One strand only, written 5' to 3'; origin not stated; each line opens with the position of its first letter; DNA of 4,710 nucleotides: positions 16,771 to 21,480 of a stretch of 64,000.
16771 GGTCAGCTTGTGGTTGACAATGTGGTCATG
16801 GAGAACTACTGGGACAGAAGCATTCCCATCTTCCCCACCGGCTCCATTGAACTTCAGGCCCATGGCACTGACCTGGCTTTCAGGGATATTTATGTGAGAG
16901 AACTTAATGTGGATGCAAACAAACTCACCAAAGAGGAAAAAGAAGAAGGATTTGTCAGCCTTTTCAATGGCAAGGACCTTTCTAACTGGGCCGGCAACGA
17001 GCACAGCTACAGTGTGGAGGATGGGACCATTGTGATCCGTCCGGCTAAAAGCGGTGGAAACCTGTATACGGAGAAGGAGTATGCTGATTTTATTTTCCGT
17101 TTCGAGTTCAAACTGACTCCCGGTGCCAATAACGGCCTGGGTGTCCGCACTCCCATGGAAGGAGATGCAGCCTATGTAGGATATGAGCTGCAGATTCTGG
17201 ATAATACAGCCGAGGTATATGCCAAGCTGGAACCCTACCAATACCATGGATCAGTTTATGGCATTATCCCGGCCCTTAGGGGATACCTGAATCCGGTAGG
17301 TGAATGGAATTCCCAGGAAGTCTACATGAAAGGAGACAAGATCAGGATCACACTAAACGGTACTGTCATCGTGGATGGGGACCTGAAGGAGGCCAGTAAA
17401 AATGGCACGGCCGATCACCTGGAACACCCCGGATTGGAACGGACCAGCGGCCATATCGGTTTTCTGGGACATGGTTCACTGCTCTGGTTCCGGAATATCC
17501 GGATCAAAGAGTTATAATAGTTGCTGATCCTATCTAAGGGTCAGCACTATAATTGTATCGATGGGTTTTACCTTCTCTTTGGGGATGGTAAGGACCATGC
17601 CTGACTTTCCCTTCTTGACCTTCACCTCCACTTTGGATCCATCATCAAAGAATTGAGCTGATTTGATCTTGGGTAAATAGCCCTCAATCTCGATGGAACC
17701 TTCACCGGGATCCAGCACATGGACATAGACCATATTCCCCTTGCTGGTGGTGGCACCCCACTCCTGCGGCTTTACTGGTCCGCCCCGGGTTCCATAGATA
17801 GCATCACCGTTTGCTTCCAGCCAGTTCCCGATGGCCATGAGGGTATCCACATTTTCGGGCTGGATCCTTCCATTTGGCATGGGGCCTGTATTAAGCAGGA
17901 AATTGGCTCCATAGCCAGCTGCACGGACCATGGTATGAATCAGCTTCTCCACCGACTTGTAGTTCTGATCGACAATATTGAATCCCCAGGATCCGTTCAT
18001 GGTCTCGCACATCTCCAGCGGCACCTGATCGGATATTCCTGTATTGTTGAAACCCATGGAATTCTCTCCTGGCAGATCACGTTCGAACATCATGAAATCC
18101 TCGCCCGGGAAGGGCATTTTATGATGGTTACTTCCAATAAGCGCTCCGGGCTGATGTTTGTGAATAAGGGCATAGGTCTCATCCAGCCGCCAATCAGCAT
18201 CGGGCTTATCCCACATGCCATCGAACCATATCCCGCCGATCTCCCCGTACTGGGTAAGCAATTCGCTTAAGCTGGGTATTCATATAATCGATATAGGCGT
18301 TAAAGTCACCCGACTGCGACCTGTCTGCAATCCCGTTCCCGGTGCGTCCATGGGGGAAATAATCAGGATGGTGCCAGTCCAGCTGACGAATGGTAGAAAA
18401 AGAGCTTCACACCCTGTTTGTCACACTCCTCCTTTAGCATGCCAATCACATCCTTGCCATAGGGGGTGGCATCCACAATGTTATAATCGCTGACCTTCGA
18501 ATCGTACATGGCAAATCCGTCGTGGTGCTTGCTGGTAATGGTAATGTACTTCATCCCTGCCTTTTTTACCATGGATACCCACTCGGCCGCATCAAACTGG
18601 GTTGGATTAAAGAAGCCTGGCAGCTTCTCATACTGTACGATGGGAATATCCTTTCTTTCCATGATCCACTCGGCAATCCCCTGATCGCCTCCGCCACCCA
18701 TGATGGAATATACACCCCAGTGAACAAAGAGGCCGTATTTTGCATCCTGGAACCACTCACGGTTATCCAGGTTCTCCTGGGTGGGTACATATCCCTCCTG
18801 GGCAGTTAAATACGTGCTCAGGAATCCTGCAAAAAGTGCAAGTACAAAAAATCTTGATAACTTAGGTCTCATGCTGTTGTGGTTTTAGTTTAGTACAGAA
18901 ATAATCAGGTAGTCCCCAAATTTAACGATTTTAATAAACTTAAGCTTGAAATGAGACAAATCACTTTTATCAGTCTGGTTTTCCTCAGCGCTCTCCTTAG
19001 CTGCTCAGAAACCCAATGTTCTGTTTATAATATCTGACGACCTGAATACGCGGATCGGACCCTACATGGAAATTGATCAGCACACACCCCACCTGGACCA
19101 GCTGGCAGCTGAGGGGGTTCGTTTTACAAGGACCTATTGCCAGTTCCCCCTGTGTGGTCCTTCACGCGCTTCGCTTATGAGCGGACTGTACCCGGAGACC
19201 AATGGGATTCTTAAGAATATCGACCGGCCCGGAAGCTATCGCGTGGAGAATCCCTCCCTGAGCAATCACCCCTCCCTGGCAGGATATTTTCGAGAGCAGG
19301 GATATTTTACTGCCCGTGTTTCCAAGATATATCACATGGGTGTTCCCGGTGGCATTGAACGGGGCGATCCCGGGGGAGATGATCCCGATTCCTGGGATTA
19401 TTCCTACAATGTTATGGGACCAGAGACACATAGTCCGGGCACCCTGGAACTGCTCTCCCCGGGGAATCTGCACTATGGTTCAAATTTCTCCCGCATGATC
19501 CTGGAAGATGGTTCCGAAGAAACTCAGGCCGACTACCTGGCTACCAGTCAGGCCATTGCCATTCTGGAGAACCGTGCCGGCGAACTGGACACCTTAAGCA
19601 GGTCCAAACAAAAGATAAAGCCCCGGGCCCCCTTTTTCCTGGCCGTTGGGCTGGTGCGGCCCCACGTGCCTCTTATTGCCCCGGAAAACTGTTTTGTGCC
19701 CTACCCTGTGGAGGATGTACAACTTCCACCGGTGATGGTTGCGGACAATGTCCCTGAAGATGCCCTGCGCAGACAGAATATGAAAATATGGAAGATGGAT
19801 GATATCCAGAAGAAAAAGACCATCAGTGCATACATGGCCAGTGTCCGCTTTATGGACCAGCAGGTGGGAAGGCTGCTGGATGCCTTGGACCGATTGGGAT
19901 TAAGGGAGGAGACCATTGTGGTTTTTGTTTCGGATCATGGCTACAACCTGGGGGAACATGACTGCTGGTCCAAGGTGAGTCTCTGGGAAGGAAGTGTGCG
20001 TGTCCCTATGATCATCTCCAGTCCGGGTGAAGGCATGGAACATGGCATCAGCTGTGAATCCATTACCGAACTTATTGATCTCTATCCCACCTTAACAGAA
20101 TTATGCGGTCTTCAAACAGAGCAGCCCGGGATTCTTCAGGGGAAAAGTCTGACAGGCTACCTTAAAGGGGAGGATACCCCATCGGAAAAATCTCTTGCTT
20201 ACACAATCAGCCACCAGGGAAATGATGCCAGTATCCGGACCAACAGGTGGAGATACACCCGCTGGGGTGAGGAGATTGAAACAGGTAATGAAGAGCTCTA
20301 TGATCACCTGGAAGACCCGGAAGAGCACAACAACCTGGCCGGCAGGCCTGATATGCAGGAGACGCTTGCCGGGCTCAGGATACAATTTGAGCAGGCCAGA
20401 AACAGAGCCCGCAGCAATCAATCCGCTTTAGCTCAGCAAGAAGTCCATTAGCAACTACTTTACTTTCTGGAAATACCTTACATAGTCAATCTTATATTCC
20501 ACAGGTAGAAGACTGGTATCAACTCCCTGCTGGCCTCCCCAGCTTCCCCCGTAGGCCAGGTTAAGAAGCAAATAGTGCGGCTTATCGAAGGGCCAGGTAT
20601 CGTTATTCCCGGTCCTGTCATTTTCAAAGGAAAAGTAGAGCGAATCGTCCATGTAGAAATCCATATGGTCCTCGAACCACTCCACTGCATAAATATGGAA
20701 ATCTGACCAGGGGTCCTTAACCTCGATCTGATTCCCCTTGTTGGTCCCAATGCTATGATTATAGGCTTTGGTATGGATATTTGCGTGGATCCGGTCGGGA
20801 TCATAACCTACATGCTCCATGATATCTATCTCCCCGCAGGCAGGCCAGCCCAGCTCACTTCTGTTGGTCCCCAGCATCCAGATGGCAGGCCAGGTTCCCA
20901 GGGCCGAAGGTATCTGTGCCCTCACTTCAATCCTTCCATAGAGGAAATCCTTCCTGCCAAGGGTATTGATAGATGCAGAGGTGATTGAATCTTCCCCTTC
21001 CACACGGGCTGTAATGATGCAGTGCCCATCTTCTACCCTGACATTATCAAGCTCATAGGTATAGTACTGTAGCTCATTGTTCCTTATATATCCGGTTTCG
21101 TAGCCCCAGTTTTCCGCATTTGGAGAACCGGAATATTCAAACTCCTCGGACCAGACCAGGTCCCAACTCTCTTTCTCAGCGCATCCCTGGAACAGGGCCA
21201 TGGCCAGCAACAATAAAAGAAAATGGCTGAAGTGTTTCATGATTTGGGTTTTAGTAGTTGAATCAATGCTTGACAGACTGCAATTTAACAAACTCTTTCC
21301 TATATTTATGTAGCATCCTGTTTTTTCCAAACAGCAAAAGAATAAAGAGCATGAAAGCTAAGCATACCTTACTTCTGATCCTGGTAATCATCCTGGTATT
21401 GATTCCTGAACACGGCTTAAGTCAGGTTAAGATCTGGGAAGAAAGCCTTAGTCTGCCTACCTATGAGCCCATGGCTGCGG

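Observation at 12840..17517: Tat-exported Gfo/Idh/MocA oxidoreductase followed by a giant HEAT-repeat protein with tandem DUF1080 domains: candidate oxidative (non-hydrolytic) glycoside cleavage unit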

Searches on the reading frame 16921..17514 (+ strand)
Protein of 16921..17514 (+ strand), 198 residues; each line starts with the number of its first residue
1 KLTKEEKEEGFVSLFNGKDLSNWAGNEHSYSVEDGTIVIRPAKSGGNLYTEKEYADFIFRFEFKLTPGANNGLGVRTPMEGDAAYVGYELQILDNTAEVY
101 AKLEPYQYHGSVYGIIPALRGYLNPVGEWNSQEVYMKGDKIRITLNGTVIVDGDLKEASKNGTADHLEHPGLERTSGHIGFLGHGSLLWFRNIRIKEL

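Call 20: search_solved_structures(query=window:16921-17514:+, max_evalue=1, show_alignments=5)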
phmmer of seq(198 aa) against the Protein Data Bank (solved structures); distinct sequences matched with E-value up to 1: 15.
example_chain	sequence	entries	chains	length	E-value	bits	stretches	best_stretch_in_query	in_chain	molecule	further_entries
4jqt_A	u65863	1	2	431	2.7e-26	95.7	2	4-198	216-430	putative glycosyl hydrolase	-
3hbk_A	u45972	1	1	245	1.6e-19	73.6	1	2-198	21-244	putative glycosyl hydrolase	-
3imm_A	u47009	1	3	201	4.3e-18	69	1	15-198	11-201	Putative secreted glycosylhydrolase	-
3s5q_A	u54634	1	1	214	1.9e-15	60.3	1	9-198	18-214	Putative glycosylhydrolase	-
3u1x_A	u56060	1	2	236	4.9e-14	55.7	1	2-198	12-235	putative glycosyl hydrolase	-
3h3l_A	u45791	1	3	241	1.5e-12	50.8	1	11-152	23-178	PUTATIVE SUGAR HYDROLASE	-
8v31_A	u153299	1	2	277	3.9e-12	49.5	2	7-136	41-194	Glycosyl hydrolase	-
4hxc_A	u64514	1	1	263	2.1e-11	47.1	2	9-136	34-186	putative glycosyl hydrolase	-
3osd_A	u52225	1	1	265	2.7e-11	46.8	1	9-197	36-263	putative glycosyl hydrolase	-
8rr2_A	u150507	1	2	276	3.2e-11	46.5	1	9-197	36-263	3-keto-disaccharide hydrolase domain-containing protein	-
8tda_A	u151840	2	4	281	3.3e-11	46.5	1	9-197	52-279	Probable secreted glycosyl hydrolase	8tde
3nmb_A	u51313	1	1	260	4.3e-11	46.1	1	7-197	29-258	putative sugar hydrolase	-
9fbe_B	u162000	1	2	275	1.8e-10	44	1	9-197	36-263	Probable secreted glycosyl hydrolase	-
4qhz_A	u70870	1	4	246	8.7e-06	28.8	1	12-198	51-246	putative glycosyl hydrolase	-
3wyh_A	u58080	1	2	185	0.47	13.3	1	109-145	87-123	Lysozyme g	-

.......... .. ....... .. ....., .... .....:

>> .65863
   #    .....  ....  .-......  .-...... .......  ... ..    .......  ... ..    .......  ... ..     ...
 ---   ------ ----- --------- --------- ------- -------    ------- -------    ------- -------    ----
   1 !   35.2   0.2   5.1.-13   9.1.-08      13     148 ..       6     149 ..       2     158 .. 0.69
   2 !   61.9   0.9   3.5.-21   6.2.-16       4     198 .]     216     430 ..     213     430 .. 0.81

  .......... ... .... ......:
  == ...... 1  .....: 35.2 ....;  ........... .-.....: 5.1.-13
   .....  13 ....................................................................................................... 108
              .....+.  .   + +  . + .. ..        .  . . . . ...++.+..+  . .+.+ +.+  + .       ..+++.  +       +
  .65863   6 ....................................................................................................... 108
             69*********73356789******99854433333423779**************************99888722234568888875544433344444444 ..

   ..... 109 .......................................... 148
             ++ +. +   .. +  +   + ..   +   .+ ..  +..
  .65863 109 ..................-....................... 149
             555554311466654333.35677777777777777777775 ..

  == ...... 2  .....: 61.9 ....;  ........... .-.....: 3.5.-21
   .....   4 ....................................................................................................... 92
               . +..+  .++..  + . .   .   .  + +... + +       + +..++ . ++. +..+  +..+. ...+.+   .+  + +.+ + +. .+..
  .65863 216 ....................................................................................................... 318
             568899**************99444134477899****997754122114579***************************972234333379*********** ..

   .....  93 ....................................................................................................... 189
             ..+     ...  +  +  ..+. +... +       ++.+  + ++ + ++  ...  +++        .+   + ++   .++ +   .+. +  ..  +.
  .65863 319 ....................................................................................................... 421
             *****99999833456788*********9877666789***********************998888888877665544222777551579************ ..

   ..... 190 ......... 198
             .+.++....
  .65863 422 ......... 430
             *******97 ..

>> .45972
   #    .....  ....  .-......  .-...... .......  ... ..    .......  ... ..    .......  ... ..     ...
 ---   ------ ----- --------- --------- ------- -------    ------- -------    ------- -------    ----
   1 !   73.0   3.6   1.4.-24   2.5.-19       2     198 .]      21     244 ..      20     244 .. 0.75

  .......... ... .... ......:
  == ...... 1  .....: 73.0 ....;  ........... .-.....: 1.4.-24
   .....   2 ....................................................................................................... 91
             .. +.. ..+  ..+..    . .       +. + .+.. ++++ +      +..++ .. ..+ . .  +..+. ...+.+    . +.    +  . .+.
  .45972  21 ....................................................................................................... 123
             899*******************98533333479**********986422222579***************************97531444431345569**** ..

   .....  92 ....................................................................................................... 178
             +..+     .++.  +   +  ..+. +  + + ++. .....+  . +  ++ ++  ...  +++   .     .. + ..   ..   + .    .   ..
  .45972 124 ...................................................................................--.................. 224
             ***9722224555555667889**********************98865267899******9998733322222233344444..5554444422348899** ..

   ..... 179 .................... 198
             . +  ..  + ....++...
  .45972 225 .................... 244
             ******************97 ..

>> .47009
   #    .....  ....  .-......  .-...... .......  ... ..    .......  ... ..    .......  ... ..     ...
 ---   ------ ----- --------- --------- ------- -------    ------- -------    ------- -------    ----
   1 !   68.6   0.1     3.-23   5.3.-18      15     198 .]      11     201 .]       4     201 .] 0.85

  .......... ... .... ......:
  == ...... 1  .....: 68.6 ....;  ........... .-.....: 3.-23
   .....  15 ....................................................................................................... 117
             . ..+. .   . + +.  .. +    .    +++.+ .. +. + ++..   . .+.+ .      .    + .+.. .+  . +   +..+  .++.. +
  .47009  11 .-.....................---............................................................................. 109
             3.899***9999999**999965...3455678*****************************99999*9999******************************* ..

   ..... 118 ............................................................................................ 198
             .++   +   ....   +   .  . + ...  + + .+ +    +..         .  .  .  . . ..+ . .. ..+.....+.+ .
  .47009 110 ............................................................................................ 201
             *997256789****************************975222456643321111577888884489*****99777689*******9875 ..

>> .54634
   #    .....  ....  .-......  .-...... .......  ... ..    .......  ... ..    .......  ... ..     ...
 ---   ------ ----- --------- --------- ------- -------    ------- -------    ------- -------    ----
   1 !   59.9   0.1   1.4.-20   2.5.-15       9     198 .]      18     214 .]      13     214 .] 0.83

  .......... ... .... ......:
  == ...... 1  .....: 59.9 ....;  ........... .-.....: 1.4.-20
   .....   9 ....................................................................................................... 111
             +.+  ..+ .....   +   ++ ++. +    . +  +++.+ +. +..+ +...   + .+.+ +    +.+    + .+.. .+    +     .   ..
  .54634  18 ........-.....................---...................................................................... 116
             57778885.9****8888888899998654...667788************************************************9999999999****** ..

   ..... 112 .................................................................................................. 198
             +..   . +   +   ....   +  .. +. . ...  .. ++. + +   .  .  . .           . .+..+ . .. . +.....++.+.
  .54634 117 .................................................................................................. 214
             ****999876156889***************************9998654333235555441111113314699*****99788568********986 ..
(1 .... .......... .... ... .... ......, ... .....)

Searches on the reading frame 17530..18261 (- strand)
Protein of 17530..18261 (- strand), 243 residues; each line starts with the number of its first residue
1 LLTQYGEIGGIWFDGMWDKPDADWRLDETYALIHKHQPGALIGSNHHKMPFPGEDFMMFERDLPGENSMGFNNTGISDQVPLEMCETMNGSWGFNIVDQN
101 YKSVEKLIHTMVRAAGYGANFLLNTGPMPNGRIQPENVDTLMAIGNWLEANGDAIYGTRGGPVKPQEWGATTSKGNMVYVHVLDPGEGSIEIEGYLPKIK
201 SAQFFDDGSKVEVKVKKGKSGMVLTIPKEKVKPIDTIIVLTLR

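Call 8: search_protein_families(library=pfam, proteins=[window:17530-18261:-], max_evalue=0.001)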
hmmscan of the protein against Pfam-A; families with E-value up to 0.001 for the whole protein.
window:17530-18261:- (243 aa): 1 family
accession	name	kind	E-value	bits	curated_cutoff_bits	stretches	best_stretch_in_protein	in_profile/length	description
PF01120.23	Alpha_L_fucos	-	6.2e-37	128.3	25.2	1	1-153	198-345/345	Alpha-L-fucosidase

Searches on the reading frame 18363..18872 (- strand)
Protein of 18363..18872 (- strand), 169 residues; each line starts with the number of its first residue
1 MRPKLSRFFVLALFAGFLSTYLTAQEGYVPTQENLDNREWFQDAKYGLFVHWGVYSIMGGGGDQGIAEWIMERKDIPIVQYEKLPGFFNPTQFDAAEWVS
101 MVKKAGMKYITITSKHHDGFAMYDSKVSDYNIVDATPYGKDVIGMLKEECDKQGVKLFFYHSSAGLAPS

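Call 8: search_protein_families(library=pfam, proteins=[window:18363-18872:-], max_evalue=0.001)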
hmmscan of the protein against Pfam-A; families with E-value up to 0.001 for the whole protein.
window:18363-18872:- (169 aa): 2 families
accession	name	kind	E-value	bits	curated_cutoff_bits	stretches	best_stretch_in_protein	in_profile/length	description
PF01120.23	Alpha_L_fucos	-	3.6e-48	165.2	25.2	1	23-164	9-164/345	Alpha-L-fucosidase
PF14871.12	GHL6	-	0.00042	21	35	1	94-160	1-63/132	Hypothetical glycosyl hydrolase 6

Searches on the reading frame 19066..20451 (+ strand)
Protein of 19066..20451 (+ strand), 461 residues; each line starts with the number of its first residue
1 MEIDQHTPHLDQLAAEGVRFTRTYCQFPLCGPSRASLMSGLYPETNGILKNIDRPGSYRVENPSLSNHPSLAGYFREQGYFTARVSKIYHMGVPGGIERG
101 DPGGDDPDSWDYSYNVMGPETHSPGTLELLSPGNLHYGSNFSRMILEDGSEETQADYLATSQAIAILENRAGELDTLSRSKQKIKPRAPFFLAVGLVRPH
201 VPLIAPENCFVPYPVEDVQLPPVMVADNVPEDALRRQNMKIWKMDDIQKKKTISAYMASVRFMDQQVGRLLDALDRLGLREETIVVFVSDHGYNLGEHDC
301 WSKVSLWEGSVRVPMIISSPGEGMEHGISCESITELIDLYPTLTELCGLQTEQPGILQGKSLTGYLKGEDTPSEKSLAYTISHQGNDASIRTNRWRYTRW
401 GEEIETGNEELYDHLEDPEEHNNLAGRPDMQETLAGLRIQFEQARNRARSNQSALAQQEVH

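Call 8: search_protein_families(library=pfam, proteins=[window:19066-20451:+], max_evalue=0.001)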
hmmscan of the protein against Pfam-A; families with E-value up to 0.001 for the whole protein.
window:19066-20451:+ (461 aa): 4 families
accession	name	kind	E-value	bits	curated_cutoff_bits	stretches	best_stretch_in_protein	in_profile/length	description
PF00884.28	Sulfatase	-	1.2e-36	127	25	1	5-348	24-300/301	Sulfatase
PF16347.10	SGSH_C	-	2.9e-16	60.4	29.3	1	296-445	1-152/154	N-sulphoglucosamine sulphohydrolase, C-terminal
PF01663.27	Phosphodiest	-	3.3e-15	57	23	2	5-60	18-75/342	Type I phosphodiesterase / nucleotide pyrophosphatase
PF02995.22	DUF229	-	2.8e-05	23.5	25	1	253-298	303-348/496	Protein of unknown function (DUF229)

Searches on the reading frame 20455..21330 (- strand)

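Call 8: search_protein_families(library=pfam, proteins=[window:20455-21330:-], max_evalue=0.001)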
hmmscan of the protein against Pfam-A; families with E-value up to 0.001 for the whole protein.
window:20455-21330:- (291 aa): 2 families
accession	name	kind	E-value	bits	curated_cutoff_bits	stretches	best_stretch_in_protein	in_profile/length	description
PF00722.28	Glyco_hydro_16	-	5.5e-29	101.3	22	1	90-284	7-174/175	Glycosyl hydrolases family 16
PF03935.22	SKN1_KRE6_Sbg1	-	3.5e-07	29.5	30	1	51-156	112-224/501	Beta-glucan synthesis-associated protein SKN1/KRE6/Sbg1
